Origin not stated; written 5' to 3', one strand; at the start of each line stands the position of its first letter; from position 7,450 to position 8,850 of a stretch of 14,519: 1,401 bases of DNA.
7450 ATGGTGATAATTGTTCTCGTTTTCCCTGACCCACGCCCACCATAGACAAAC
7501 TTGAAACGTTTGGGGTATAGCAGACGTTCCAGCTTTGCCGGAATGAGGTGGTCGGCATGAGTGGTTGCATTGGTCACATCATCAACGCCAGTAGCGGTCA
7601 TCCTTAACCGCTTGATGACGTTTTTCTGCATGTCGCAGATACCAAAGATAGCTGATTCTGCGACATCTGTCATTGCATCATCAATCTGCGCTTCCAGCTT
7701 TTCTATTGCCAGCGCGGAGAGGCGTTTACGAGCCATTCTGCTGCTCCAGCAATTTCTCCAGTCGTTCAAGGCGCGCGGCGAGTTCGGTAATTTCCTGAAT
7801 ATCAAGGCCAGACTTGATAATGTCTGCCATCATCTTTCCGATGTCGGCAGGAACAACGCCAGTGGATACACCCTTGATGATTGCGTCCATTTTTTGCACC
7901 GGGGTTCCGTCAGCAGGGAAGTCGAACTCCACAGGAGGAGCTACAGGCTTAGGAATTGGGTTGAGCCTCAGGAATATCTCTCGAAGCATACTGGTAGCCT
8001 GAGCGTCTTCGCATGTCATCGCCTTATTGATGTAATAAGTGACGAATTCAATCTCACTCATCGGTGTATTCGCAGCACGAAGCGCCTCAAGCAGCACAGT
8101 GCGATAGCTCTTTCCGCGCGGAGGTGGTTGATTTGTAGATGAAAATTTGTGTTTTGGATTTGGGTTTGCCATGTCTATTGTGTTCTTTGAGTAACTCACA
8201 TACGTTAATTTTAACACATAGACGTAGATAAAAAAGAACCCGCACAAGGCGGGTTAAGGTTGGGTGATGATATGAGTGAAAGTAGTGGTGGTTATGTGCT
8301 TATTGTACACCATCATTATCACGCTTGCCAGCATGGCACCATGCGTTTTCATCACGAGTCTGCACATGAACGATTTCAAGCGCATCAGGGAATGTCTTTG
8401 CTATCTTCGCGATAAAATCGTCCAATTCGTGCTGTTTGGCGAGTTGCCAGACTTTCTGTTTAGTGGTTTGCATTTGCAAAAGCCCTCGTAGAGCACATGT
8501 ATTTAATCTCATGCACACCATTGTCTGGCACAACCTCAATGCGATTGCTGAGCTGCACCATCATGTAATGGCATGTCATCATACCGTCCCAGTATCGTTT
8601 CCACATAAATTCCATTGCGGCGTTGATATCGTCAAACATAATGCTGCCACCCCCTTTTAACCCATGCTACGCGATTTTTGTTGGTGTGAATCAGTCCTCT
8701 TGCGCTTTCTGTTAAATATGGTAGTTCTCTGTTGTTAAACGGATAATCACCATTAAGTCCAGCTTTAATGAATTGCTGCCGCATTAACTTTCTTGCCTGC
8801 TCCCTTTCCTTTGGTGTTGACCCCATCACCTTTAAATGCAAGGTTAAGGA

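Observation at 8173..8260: terS is preceded by a terminator and has no recognisable sigma70 promoter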

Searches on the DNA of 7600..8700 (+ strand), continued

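Call 21: get_annotated_region(hit=H63, flank=800)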
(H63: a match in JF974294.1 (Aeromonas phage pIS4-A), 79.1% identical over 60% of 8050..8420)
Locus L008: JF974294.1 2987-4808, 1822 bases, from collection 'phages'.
description: Aeromonas phage pIS4-A genomic sequence.
organism: Aeromonas phage pIS4-A (NCBI taxid 754050)
taxonomy: Viruses; Duplodnaviria; Heunggongvirae; Uroviricota; Caudoviricetes; Roufvirus; Roufvirus pIS4A
host: Aeromonas sp. IS4; source: Lake Inselsee; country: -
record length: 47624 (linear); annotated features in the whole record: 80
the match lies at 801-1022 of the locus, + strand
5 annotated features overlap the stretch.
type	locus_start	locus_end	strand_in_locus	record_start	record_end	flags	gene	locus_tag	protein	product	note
CDS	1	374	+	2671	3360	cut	-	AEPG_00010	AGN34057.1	hypothetical protein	-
CDS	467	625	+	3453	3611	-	-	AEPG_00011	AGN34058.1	hypothetical protein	-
CDS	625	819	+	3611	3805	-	-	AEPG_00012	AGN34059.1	hypothetical protein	-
CDS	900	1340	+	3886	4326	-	-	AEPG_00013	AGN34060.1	hypothetical protein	-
CDS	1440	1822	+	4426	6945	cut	-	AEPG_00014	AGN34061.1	terminase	-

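Call 22: get_annotated_region(hit=H60, flank=1200)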
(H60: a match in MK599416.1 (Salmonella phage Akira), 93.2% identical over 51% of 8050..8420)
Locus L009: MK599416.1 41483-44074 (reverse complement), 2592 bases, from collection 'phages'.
description: Salmonella phage Akira, complete genome.
organism: Salmonella phage Akira (NCBI taxid 2562461)
taxonomy: Viruses; Duplodnaviria; Heunggongvirae; Uroviricota; Caudoviricetes; Akiravirus; Akiravirus akira
host: Salmonella enterica subsp. enterica servar Enteritidis PT1; source: wastewater; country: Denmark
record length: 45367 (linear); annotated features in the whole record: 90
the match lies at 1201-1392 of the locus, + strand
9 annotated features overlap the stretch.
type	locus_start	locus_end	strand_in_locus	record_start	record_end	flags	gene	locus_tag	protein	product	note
CDS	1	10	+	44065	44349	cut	-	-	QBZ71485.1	hypothetical protein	-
CDS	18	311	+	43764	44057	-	-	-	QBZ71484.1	hypothetical protein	-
CDS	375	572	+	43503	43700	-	-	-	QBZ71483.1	hypothetical protein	-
CDS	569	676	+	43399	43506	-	-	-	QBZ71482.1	hypothetical protein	-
CDS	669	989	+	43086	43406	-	-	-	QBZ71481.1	hypothetical protein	-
CDS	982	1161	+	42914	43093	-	-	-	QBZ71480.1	hypothetical protein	-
CDS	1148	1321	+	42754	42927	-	-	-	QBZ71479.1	hypothetical protein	-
CDS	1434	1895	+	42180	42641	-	-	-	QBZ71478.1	terminase small subunit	-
CDS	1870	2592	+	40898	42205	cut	-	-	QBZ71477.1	terminase large subunit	-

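Call 23: get_annotated_region(hit=H65, flank=1200)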
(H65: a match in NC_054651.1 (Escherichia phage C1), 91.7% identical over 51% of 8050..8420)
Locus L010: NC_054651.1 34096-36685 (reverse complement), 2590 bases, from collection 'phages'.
description: Escherichia phage C1, complete genome.
organism: Escherichia phage C1 (NCBI taxid 2340716)
taxonomy: Viruses; Duplodnaviria; Heunggongvirae; Uroviricota; Caudoviricetes; Deseoctovirus; Deseoctovirus C1
host: Escherichia coli; source: swine fecal matter; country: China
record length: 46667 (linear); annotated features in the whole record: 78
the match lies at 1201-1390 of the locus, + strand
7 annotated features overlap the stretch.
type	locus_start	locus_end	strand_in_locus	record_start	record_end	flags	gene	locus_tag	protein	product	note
CDS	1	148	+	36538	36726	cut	-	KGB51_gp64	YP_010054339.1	hypothetical protein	ORF65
CDS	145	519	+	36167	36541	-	-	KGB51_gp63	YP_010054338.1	hypothetical protein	ORF64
CDS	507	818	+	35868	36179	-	-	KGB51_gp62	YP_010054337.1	hypothetical protein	ORF63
CDS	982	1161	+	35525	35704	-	-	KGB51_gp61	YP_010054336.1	hypothetical protein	ORF62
CDS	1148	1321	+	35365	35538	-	-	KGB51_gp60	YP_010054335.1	hypothetical protein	ORF61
CDS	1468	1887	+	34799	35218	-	-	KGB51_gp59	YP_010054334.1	hypothetical protein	ORF60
CDS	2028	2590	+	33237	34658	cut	-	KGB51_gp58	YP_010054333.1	terminase large subunit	ORF59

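Call 24: get_annotated_region(hit=H81, flank=1000)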
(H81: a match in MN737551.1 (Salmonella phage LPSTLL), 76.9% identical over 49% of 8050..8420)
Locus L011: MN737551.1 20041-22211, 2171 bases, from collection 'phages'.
description: Salmonella phage LPSTLL, complete genome.
organism: Salmonella phage LPSTLL (NCBI taxid 3071280)
taxonomy: Viruses; Duplodnaviria; Heunggongvirae; Uroviricota; Caudoviricetes; Segzyvirus; Segzyvirus LPSTLL
host: Salmonella enterica subsp. enterica serovar Typhimurium; source: -; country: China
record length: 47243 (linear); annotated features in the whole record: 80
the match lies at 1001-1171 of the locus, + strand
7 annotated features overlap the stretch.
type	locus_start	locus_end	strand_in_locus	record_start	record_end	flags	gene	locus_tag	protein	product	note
CDS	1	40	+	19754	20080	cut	-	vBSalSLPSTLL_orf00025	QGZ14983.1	hypothetical protein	-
CDS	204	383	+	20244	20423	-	-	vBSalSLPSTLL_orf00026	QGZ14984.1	hypothetical protein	-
CDS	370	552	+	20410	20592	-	-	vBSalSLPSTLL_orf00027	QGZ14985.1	hypothetical protein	-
CDS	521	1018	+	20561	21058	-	-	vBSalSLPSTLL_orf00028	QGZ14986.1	HNH endonuclease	-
CDS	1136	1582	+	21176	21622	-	-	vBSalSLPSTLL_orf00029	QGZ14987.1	hypothetical protein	-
CDS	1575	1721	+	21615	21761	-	-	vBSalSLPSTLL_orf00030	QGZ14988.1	hypothetical protein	-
CDS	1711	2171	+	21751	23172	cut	-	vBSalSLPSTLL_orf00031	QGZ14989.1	large terminase subunit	-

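Call 25: get_annotated_region(hit=H82, flank=1000)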
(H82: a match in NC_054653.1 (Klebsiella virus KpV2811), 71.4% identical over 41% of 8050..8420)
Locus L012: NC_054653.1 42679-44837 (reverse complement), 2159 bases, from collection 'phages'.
description: Klebsiella virus KpV2811, complete genome.
organism: Klebsiella virus KpV2811 (NCBI taxid 2759464)
taxonomy: Viruses; Duplodnaviria; Heunggongvirae; Uroviricota; Caudoviricetes
host: Klebsiella pneumoniae capsular type K1; source: sewage; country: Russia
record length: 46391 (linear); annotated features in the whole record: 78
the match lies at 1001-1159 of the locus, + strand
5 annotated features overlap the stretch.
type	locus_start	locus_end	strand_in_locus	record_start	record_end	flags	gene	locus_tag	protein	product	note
CDS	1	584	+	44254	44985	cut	-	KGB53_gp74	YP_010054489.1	EaA-like protein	-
CDS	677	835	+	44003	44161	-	-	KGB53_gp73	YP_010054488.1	hypothetical protein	-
CDS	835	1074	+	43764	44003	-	-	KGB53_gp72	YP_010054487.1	hypothetical protein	-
CDS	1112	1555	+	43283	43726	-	-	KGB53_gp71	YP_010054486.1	hypothetical protein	-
CDS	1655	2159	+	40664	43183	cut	-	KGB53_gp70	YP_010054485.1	terminase large subunit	-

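Call 26: get_annotated_region(hit=H54, flank=800)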
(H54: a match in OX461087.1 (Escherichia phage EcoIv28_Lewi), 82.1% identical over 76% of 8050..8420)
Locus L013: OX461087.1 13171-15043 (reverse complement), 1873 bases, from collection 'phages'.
description: Caudoviricetes sp. EcoIv28_Lewi genome assembly, chromosome: Lewi.
organism: Escherichia phage EcoIv28_Lewi (NCBI taxid 3037400)
taxonomy: Viruses; Duplodnaviria; Heunggongvirae; Uroviricota; Caudoviricetes
host: -; source: wastewater; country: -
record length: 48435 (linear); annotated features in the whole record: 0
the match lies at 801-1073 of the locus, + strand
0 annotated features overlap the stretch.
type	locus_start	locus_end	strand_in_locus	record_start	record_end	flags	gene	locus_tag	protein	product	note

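Call 43: get_annotated_region(hit=H49, flank=4000)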
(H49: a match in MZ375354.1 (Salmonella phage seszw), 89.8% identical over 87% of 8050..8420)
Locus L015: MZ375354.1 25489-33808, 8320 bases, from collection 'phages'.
description: Mutant Salmonella phage seszw clone seszw_300S, complete genome.
organism: Salmonella phage seszw (NCBI taxid 2865759)
taxonomy: Viruses; Duplodnaviria; Heunggongvirae; Uroviricota; Caudoviricetes; Skatevirus
host: -; source: -; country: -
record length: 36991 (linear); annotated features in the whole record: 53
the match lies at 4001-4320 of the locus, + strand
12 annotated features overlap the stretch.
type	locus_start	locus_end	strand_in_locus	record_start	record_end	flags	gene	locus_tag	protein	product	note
CDS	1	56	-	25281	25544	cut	-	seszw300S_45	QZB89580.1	hypothetical protein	hypothetical protein [Salmonella phage IME207]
CDS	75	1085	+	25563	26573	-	-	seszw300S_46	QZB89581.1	DNA primase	DNA primase [Salmonella phage Skate]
CDS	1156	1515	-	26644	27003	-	-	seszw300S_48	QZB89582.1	hypothetical protein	hypothetical protein CPT_Skate_078 [Salmonella phage Skate]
CDS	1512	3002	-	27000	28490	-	-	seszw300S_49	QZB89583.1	replicative DNA helicase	replicative DNA helicase [Salmonella phage LPST10]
CDS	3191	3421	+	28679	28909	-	-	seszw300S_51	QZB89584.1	putative membrane protein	putative membrane protein [Salmonella phage Skate]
CDS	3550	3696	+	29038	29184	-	-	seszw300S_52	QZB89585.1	hypothetical protein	hypothetical protein CPT_Skate_082 [Salmonella phage Skate]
CDS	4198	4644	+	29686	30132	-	-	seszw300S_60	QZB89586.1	hypothetical protein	hypothetical protein [Escherichia phage C1]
CDS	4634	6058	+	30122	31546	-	-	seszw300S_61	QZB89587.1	terminase large subunit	terminase large subunit [Salmonella phage IME207]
CDS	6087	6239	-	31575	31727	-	-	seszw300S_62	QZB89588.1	hypothetical protein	hypothetical protein CPT_Skate_003 [Salmonella phage Skate]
CDS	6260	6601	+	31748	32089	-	-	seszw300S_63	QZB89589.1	hypothetical protein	hypothetical protein VIP0003 [Salmonella phage Vi II-E1]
CDS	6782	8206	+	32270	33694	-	-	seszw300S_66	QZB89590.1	portal protein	portal protein [Salmonella phage Skate]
CDS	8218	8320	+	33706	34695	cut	-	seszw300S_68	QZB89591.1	putative head assembly protein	putative head assembly protein [Salmonella phage Vi II-E1]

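Call 76: get_annotated_region(hit=H61, flank=500)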
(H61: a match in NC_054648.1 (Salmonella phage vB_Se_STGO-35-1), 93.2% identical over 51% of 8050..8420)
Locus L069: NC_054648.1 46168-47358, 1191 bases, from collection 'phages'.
description: Salmonella phage vB_Se_STGO-35-1, complete genome.
organism: Salmonella phage vB_Se_STGO-35-1 (NCBI taxid 2749381)
taxonomy: Viruses; Duplodnaviria; Heunggongvirae; Uroviricota; Caudoviricetes; Caminolopintovirus; Caminolopintovirus STGO351
host: Salmonella enterica subsp. enterica serovar Enteritidis; source: Fecal material; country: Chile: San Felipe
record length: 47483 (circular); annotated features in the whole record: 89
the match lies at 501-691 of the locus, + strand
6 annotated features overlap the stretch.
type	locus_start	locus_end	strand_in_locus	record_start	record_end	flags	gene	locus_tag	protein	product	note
CDS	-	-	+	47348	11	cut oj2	-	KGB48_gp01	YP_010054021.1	hypothetical protein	-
CDS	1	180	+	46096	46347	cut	-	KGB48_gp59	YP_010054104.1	hypothetical protein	-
CDS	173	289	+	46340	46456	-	-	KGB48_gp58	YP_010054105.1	hypothetical protein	-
CDS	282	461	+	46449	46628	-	-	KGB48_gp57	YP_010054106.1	holin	-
CDS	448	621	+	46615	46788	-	-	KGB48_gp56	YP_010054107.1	DUF5681 protein of unknown function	-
CDS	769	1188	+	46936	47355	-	-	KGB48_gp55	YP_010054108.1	DUF5681 protein of unknown function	DUF5681 Family (gp87)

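Call 77: get_annotated_region(hit=H68, flank=500)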
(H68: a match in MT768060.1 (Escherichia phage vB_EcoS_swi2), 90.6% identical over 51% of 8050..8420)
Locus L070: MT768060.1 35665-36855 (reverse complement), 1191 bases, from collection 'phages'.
description: Escherichia phage vB_EcoS_swi2, complete genome.
organism: Escherichia phage vB_EcoS_swi2 (NCBI taxid 2769808)
taxonomy: Viruses; Duplodnaviria; Heunggongvirae; Uroviricota; Caudoviricetes; Swiduovirus; Swiduovirus swi2
host: -; source: -; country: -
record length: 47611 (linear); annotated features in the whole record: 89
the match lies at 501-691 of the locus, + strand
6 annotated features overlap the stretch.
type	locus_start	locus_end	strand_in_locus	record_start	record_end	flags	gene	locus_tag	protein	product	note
CDS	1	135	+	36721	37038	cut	-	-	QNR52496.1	hypothetical protein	-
CDS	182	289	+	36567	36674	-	-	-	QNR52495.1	hypothetical protein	-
CDS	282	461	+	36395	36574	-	-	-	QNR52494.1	hypothetical protein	-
CDS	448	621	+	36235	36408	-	-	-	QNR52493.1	hypothetical protein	-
CDS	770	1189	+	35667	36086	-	-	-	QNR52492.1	hypothetical protein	-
CDS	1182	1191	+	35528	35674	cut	-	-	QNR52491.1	hypothetical protein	-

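Call 78: get_annotated_region(hit=H72, flank=500)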
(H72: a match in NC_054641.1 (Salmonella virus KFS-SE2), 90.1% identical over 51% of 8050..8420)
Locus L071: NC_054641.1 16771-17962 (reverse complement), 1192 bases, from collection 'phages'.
description: Salmonella virus KFS-SE2, complete genome.
organism: Salmonella virus KFS-SE2 (NCBI taxid 2583286)
taxonomy: Viruses; Duplodnaviria; Heunggongvirae; Uroviricota; Caudoviricetes; Skatevirus; Skatevirus KFSSE2
host: Salmonella enterica subsp. enterica serovar Enteritidis; source: water; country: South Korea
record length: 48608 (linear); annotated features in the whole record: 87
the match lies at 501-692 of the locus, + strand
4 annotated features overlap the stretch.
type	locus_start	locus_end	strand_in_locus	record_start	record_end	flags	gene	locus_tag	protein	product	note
CDS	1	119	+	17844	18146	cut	-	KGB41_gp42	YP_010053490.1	hypothetical protein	-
CDS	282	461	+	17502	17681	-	-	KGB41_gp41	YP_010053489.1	hypothetical protein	-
CDS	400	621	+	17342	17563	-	-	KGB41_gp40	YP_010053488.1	hypothetical protein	-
CDS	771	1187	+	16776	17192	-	-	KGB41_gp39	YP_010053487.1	hypothetical protein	-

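Call 79: get_annotated_region(hit=H66, flank=500)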
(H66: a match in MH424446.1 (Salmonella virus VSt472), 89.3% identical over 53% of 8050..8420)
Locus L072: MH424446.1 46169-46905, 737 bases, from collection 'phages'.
description: Salmonella virus VSt472, complete genome.
organism: Salmonella virus VSt472 (NCBI taxid 2301723)
taxonomy: Viruses; Duplodnaviria; Heunggongvirae; Uroviricota; Caudoviricetes; Skatevirus; Skatevirus VSt472
host: Salmonella enterica subsp. enterica serovar Typhimurium; source: sewage; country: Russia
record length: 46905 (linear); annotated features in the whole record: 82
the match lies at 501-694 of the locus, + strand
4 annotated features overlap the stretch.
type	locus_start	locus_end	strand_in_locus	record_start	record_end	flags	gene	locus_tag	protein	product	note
CDS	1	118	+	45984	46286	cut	-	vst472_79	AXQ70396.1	hypothetical protein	-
CDS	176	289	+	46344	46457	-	-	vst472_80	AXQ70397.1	hypothetical protein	-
CDS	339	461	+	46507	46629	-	-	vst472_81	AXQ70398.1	hypothetical protein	-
CDS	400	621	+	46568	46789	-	-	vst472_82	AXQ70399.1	hypothetical protein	-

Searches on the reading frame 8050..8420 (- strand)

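Call 57: search_protein_families(library=pfam, proteins=[L009:1434-1892:+, L010:1468-1884:+], max_evalue=1)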
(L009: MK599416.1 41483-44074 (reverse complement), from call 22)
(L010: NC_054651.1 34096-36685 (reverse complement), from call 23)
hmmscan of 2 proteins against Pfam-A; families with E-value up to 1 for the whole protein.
L009:1434-1892:+ (153 aa): 2 families
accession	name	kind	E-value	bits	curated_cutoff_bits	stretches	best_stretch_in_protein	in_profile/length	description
PF13384.12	HTH_23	-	0.014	15.7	24.6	1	27-49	17-39/50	Homeodomain-like domain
PF13613.12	HTH_Tnp_4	-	0.071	13.2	27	1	27-50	19-42/53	Helix-turn-helix of DDE superfamily endonuclease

L010:1468-1884:+ (139 aa): 2 families
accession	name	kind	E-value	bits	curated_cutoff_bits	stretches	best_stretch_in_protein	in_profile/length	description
PF03461.20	TRCF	-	0.065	14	25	1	38-74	21-57/95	TRCF domain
PF22626.3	LysX_preATP_grasp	-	0.62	10.7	27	1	21-51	12-42/84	LysX preATP-grasp domain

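Call 81: search_protein_families(library=pfam, proteins=[L069:769-1185:+, L070:770-1186:+], max_evalue=1)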
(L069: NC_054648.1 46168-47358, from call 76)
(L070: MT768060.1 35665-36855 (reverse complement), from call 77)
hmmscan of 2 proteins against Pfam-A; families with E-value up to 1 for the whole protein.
L069:769-1185:+ (139 aa): 2 families
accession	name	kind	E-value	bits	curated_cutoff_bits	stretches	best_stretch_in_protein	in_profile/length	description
PF03461.20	TRCF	-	0.065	14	25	1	38-74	21-57/95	TRCF domain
PF22626.3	LysX_preATP_grasp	-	0.69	10.5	27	1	21-51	12-42/84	LysX preATP-grasp domain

L070:770-1186:+ (139 aa): 2 families
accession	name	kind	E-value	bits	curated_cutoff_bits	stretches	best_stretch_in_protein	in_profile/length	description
PF03461.20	TRCF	-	0.087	13.6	25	1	38-74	21-57/95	TRCF domain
PF22626.3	LysX_preATP_grasp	-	0.69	10.5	27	1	21-50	12-41/84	LysX preATP-grasp domain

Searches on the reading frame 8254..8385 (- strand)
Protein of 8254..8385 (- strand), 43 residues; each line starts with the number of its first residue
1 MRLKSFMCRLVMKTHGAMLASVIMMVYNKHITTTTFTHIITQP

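Call 10: search_protein_families(library=pfam, proteins=[window:8254-8385:-], max_evalue=0.01)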
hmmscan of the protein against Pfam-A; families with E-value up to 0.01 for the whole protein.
window:8254-8385:- (43 aa): 0 families

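Call 11: search_protein_families(library=phrogs, proteins=[window:8254-8385:-], max_evalue=0.001)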
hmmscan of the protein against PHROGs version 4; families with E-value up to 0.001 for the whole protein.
window:8254-8385:- (43 aa): 0 families
